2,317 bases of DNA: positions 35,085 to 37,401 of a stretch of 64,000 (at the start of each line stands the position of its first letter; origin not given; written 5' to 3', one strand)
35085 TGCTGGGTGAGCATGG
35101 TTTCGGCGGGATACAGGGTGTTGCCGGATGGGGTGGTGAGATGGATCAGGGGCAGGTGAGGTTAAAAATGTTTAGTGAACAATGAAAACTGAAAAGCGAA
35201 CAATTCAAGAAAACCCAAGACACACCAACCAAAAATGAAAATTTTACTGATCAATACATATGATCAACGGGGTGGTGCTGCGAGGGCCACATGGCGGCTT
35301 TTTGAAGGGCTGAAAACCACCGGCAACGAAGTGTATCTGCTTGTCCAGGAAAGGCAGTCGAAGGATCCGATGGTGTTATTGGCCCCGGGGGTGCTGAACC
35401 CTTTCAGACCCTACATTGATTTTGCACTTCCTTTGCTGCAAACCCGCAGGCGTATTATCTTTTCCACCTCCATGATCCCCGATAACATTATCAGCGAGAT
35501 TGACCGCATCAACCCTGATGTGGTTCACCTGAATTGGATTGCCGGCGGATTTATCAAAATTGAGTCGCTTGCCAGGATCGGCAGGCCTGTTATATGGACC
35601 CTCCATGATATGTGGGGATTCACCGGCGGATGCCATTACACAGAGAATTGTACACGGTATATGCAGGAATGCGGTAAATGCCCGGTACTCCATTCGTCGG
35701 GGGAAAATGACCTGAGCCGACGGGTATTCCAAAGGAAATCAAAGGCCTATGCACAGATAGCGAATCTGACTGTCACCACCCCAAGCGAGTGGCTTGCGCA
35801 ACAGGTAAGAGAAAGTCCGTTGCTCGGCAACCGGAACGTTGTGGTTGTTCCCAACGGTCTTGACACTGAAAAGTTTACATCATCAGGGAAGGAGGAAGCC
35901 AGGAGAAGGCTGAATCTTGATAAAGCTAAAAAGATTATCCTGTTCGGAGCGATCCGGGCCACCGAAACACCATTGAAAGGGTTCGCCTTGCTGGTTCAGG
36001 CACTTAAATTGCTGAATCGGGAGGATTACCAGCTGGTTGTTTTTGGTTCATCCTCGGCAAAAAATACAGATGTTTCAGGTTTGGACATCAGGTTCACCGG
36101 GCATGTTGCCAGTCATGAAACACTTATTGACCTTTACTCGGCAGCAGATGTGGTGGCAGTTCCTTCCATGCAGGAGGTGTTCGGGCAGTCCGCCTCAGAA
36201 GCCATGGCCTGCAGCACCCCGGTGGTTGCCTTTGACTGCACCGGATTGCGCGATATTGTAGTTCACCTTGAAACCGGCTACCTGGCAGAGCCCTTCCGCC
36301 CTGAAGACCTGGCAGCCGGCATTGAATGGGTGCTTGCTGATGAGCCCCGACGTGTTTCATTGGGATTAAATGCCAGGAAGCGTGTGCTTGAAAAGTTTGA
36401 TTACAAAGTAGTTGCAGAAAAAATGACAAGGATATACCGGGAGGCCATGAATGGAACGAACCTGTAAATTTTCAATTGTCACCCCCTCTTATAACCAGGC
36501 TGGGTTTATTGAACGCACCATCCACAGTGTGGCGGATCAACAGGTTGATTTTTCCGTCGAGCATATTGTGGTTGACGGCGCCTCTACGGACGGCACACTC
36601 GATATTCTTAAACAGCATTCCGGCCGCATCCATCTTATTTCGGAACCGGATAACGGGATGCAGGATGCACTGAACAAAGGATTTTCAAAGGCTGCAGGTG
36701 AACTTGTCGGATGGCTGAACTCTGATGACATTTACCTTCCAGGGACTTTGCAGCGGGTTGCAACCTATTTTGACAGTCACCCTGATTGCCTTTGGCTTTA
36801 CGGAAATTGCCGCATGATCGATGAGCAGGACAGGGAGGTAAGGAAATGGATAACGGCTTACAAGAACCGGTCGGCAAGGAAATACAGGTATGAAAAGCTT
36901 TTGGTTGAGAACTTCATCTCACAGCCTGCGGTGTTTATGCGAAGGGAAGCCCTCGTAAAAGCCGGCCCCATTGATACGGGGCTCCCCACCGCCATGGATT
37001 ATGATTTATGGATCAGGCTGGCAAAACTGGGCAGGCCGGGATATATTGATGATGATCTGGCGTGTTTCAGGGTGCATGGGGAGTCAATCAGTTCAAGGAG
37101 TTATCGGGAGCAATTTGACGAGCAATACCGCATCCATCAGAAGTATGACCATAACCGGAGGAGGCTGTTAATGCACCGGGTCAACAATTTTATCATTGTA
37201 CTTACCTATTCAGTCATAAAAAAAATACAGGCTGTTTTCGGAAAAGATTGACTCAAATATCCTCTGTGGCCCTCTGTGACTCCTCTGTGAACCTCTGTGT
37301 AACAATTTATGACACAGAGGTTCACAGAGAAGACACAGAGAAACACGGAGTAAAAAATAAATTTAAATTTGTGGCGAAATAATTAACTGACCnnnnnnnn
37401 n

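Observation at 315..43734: ~43-kb glycan super-locus built on five GT-C-like membrane enzymes and four polyprenyl-P-sugar-synthase-like GT2s, with no recognisable Wzx/Wzy/ABC exporter or initiating PGT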

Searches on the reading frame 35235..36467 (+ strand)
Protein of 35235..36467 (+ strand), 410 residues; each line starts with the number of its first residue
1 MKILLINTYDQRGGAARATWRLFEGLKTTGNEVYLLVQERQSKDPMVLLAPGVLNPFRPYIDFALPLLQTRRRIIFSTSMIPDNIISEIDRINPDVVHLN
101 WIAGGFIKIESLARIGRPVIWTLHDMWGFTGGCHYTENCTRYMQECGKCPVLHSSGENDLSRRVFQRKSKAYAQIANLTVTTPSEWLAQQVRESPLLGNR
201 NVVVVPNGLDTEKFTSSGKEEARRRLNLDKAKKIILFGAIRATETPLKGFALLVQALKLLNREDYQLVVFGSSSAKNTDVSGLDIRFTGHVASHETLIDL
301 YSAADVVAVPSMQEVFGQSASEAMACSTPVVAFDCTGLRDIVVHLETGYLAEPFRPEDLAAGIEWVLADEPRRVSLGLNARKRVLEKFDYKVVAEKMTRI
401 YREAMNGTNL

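Call 5: search_protein_families(library=pfam, proteins=[window:35235-36467:+])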
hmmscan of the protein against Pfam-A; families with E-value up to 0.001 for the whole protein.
window:35235-36467:+ (410 aa): 6 families
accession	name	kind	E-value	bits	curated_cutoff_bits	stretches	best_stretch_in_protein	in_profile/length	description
PF00534.26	Glycos_transf_1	-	1.4e-32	113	26.4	1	219-383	2-172/172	Glycosyl transferases group 1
PF13692.12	Glyco_trans_1_4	-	1e-26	94.3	27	1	232-369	2-142/142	Glycosyl transferases group 1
PF13439.12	Glyco_transf_4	-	1.4e-15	58.2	28.5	1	13-213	2-170/170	Glycosyltransferase Family 4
PF20706.3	GT4-conflict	-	1.1e-11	44.8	26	1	220-342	186-320/385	Family 4 Glycosyltransferase in conflict systems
PF13579.12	Glyco_trans_4_4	-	2.4e-09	38.2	29.7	1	13-208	1-158/158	Glycosyl transferase 4-like domain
PF13524.12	Glyco_trans_1_2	-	9.2e-08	32.6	25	1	253-397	5-142/144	Glycosyl transferase-like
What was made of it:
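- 32322..37251 (+): Start of cluster B: an unassigned 361-aa protein, then two GT2s, a GT4 and a further GT2 (all cytoplasmic glycosyltransferases). Pfam, call 5.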

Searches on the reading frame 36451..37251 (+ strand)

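Call 5: search_protein_families(library=pfam, proteins=[window:36451-37251:+])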
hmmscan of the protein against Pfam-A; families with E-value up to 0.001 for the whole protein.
window:36451-37251:+ (266 aa): 3 families
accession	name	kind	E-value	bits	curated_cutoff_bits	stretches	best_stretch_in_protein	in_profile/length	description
PF00535.33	Glycos_transf_2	-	1.2e-28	100.6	23.3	1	8-168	1-164/168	Glycosyl transferase family 2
PF13641.12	Glyco_tranf_2_3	-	5e-13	50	27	1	7-213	3-217/230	Glycosyltransferase like family 2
PF10111.15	Glyco_tranf_2_2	-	3e-11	43.8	27.3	1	9-192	2-201/276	Glycosyltransferase like family 2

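Call 30: search_protein_families(library=ncbifam, max_evalue=0.00001, proteins=[window:36451-37251:+])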
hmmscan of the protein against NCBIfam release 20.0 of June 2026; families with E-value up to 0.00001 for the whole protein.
window:36451-37251:+ (266 aa): 14 families
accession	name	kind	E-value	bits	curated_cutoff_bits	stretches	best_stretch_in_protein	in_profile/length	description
NF047683.1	TeichurnBiosyTuaG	equivalog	3.8e-24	85.7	400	1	5-219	6-216/252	teichuronic acid biosynthesis protein TuaG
NF053739.1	GlytfEpsEBac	equivalog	9.3e-16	57.6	450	1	6-231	2-227/265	glycosyltransferase EpsE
TIGR04009.1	wcaE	equivalog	5.3e-15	55.4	369.2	1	7-105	3-105/248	colanic acid biosynthesis glycosyltransferase WcaE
NF041875.1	EPS_EpsD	equivalog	1.6e-14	54.1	370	1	8-203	2-202/325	exopolysaccharide biosynthesis glycosyltransferase EpsD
NF007482.0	PRK10073.1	equivalog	3.4e-13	49.3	423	1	1-104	2-107/334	glycosyltransferase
TIGR04283.1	glyco_like_mftF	equivalog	1e-12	48.2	182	1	8-202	2-181/221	TIGR04283 family arsenosugar biosynthesis glycosyltransferase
TIGR03965.1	mycofact_glyco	equivalog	3.7e-12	45.9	280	1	6-194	75-267/467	mycofactocin biosynthesis glycosyltransferase MftF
TIGR03937.1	PgaC_IcaA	equivalog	4e-08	32.6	422.3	1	5-122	45-165/407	poly-beta-1,6-N-acetyl-D-glucosamine synthase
NF050050.1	ProtGlycPglI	equivalog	5.2e-08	32.6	500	1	6-122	3-121/306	GalNAc(5)-diNAcBac-PP-undecaprenol beta-1,3-glucosyltransferase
NF038302.1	EPS_HpsE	equivalog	7e-08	31.8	300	1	6-112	2-116/307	hormogonium polysaccharide biosynthesis glycosyltransferase HpsE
NF007453.0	PRK10018.1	equivalog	1e-07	31.9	382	1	6-234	7-238/280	colanic acid biosynthesis glycosyltransferase WcaA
TIGR04017.1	WcaA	equivalog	3.5e-07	30.1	495.75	1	7-235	7-238/279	colanic acid biosynthesis glycosyltransferase WcaA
TIGR04440.1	glyco_TIGR04440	domain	6.6e-06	26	70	0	7-141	2-142/215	TIGR00180 family glycosyltransferase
TIGR03111.1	glyc2_xrt_Gpos1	hypoth_equivalog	6.6e-06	25.2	363.95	1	6-132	50-181/439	TIGR03111 family XrtG-associated glycosyltransferase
